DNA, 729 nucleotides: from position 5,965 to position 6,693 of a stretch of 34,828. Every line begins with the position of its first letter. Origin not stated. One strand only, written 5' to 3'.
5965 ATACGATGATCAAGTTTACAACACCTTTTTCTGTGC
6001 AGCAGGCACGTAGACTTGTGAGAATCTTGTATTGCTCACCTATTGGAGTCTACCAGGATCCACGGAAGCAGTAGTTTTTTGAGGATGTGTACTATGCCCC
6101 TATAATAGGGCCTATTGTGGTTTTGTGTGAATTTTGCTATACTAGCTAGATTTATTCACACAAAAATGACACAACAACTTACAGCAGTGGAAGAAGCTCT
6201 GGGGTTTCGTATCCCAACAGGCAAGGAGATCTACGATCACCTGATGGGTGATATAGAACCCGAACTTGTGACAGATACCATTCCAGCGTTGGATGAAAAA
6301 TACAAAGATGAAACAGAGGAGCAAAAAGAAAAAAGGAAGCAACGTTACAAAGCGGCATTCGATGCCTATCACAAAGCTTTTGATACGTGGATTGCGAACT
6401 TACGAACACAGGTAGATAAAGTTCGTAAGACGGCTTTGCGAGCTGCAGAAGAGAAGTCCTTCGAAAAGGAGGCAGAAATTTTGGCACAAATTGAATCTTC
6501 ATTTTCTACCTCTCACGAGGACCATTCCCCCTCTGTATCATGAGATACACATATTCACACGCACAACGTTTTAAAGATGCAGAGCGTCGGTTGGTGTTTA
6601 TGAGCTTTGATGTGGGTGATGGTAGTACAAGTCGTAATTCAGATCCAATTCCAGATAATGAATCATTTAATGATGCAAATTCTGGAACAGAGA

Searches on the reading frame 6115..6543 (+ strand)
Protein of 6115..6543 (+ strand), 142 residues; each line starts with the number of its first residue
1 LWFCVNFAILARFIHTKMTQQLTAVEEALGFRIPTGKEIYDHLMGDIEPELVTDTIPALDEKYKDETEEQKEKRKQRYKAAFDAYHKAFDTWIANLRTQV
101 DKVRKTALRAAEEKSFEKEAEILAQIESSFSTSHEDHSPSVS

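Call 6: search_protein_families(library=pfam, proteins=[window:6115-6543:+], max_evalue=0.01)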
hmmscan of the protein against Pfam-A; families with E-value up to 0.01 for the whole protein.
window:6115-6543:+ (142 aa): 1 family
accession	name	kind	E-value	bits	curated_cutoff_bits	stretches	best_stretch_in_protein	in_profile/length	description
PF14747.11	DUF4473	-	0.004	18.1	25.9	1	54-96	22-63/78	Domain of unknown function (DUF4473)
